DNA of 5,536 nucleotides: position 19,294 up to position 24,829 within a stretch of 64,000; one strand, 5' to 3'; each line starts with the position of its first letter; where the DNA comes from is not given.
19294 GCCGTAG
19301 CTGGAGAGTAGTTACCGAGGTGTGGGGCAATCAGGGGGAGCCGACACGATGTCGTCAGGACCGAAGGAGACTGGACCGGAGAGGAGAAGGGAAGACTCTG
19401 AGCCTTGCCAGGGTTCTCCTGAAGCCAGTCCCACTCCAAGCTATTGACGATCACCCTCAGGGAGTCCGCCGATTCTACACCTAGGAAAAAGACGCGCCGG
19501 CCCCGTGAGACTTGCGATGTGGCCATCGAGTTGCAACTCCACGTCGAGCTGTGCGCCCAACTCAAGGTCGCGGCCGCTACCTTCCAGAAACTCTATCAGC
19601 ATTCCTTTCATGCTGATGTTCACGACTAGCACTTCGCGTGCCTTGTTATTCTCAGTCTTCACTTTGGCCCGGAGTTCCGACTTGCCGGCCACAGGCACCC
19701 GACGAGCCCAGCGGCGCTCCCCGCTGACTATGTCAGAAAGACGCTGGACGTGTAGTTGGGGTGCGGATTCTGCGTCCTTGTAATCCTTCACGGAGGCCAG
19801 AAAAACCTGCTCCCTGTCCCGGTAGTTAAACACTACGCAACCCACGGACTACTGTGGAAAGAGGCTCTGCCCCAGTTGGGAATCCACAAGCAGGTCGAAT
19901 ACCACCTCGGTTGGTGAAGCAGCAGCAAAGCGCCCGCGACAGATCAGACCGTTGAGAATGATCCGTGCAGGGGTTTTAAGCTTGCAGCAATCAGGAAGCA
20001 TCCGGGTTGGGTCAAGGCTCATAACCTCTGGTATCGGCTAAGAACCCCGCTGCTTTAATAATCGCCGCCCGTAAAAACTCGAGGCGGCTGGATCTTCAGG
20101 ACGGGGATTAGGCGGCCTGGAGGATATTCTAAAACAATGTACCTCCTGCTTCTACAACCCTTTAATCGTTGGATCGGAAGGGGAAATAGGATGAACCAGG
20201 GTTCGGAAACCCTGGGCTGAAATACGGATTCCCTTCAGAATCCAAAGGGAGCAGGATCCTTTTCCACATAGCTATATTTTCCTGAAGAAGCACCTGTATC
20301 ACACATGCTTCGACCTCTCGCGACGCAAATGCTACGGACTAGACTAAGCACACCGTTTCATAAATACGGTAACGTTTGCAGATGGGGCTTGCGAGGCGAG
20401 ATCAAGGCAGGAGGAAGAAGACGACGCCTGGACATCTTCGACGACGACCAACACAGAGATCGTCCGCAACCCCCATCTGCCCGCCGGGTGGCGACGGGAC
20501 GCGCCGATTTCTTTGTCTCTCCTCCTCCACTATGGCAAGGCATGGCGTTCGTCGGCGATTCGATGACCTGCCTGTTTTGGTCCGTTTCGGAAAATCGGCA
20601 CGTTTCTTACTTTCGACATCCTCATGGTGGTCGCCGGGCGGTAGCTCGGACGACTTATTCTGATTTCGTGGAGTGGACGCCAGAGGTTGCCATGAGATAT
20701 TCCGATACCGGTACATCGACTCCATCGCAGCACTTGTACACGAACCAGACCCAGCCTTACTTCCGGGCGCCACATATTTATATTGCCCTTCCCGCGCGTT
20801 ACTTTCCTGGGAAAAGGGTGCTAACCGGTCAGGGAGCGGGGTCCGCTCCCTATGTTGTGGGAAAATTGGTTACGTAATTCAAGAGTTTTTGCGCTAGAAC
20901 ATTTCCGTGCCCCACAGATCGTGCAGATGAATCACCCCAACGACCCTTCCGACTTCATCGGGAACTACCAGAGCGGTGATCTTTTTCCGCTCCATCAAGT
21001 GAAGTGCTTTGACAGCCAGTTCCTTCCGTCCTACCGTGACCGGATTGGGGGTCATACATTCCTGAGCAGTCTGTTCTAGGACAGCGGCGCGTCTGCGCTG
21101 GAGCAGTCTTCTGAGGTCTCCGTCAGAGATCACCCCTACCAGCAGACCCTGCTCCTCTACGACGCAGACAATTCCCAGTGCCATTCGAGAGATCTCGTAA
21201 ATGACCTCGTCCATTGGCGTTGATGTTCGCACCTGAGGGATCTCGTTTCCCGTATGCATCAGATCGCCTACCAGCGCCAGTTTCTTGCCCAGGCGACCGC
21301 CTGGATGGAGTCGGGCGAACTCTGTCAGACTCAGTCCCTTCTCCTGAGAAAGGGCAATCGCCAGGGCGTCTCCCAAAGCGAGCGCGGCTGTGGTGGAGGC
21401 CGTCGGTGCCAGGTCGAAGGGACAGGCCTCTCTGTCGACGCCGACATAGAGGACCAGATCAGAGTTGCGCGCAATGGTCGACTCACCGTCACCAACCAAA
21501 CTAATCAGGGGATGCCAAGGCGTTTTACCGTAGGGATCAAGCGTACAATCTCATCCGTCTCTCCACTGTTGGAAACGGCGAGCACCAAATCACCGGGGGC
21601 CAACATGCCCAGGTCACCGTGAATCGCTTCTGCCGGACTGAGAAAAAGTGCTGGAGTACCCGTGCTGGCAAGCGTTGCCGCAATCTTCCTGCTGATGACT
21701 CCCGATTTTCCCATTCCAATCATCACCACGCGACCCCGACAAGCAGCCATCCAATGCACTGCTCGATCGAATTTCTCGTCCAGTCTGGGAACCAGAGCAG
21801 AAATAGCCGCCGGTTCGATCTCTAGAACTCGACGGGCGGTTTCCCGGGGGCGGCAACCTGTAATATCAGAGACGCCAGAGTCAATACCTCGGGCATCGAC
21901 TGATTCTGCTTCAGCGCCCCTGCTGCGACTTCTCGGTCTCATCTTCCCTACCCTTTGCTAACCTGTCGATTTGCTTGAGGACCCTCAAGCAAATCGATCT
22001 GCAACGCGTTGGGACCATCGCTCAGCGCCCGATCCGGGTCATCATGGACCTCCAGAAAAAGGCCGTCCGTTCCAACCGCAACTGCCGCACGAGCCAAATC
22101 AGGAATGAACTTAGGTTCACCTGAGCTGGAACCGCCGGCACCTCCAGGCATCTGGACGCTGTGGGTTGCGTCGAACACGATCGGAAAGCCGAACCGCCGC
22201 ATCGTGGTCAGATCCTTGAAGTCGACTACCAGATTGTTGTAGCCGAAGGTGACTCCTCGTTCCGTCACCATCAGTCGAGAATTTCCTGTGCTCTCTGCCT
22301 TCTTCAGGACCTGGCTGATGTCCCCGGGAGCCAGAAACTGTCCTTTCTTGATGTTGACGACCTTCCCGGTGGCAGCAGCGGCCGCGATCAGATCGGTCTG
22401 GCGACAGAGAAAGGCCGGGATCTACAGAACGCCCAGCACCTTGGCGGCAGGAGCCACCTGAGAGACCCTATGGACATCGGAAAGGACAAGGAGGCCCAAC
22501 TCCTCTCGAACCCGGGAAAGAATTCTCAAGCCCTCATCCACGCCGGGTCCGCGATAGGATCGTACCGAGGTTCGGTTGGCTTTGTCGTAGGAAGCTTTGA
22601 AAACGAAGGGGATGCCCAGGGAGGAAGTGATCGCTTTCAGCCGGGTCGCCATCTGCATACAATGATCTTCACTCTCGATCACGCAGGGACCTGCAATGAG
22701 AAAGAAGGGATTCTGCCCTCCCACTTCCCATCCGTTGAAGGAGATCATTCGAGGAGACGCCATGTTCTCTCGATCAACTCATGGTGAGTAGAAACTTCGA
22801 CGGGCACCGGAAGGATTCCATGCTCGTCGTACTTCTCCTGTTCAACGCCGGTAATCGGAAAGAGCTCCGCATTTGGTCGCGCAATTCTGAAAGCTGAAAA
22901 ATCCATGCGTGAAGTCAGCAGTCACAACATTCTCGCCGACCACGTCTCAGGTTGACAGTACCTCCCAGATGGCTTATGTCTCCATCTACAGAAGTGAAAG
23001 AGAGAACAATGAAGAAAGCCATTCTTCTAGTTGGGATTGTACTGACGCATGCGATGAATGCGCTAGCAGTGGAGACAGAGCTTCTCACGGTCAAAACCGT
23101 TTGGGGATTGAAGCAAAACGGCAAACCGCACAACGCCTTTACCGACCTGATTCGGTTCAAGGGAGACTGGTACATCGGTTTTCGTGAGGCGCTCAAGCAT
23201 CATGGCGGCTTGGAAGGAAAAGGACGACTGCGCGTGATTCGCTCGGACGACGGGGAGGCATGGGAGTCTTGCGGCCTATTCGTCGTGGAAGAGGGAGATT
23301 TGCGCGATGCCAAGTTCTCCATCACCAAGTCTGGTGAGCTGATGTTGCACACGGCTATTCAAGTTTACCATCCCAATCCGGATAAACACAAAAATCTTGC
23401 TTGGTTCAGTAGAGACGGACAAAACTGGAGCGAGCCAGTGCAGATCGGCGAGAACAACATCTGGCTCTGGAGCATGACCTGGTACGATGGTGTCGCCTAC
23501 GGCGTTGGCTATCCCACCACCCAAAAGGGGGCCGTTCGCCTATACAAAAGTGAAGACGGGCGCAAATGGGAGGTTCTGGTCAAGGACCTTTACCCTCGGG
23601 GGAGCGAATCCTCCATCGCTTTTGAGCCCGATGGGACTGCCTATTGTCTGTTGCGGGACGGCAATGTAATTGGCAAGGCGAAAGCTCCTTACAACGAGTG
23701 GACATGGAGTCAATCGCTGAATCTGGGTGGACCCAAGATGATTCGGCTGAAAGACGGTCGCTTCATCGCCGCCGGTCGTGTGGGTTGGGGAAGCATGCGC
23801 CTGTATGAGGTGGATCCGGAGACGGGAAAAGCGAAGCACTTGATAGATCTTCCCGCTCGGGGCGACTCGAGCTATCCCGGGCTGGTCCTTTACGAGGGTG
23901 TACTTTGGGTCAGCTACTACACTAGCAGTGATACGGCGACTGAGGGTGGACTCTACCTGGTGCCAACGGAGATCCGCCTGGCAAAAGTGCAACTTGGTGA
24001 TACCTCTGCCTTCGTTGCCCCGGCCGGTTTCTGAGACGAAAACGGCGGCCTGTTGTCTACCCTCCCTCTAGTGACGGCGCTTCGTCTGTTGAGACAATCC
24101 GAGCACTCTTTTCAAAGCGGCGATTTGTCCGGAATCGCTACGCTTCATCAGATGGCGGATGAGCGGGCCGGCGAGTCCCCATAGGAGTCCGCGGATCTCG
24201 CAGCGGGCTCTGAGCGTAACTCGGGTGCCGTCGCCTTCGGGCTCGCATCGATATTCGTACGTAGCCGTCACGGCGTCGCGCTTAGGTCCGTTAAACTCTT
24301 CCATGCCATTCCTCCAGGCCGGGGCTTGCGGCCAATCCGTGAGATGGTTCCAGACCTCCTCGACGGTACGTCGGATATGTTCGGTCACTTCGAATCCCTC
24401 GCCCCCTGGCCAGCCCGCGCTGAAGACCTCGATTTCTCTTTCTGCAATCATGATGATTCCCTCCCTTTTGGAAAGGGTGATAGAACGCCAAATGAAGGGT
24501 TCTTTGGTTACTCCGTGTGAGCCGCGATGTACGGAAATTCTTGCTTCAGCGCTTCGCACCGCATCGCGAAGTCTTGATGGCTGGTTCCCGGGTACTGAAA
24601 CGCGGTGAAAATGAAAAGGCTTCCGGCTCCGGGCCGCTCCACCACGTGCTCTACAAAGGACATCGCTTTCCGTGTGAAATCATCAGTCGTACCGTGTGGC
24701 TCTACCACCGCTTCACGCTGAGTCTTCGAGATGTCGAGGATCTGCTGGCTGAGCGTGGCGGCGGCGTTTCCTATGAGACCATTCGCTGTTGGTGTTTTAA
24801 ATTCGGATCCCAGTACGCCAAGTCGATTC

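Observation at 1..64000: About one third of the genes in this window are broken by in-frame stops, homopolymer frameshifts or truncation.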

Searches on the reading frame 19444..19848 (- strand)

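Call 25: search_protein_families(library=pfam, max_evalue=0.1, proteins=[window:19444-19848:-])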
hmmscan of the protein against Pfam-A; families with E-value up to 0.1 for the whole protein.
window:19444-19848:- (135 aa): 1 family
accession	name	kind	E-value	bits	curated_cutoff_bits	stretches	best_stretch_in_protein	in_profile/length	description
PF07238.19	PilZ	-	0.00084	20.1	22.5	1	45-111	2-60/102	PilZ domain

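Call 62: search_protein_families(library=ncbifam, max_evalue=0.01, proteins=[window:19444-19833:-])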
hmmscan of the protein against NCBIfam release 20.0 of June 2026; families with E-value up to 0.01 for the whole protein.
window:19444-19833:- (130 aa): 0 families

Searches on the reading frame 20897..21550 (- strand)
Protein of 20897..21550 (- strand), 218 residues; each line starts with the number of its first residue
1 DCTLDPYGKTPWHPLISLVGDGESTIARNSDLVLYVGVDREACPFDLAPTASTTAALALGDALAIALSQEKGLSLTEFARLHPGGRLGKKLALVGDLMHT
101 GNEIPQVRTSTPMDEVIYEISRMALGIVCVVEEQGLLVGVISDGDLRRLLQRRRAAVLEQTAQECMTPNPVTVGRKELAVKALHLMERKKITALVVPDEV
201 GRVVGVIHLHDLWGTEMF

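Call 14: search_protein_families(library=pfam, max_evalue=0.1, proteins=[window:20897-21550:-])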
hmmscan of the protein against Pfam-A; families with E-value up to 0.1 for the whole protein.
window:20897-21550:- (218 aa): 2 families
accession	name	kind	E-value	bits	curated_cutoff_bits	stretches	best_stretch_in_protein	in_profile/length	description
PF00571.33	CBS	-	1.6e-18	67.2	24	2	164-212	3-51/57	CBS domain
PF01380.27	SIS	-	6.6e-05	23.2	25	1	14-66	82-131/131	SIS domain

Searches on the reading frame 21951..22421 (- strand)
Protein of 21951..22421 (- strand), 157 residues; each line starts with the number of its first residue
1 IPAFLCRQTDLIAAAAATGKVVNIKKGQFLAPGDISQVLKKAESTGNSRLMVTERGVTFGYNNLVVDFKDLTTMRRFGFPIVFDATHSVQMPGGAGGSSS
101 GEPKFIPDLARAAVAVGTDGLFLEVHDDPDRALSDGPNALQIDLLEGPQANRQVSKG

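Call 14: search_protein_families(library=pfam, max_evalue=0.1, proteins=[window:21951-22421:-])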
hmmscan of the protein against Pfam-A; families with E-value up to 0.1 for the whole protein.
window:21951-22421:- (157 aa): 1 family
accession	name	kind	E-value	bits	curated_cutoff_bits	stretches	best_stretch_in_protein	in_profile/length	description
PF00793.26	DAHP_synth_1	-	2.2e-33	115.8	25.5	1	1-145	112-254/270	DAHP synthetase I family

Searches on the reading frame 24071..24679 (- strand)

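Call 26: search_protein_families(library=pfam, max_evalue=0.1, proteins=[window:24071-24679:-])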
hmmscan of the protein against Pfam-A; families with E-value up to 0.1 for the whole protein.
window:24071-24679:- (203 aa): 1 family
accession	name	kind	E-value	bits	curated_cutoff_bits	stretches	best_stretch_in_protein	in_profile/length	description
PF10604.15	Polyketide_cyc2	-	5e-10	40.3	27.4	2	139-193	87-141/142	Polyketide cyclase / dehydrase and lipid transport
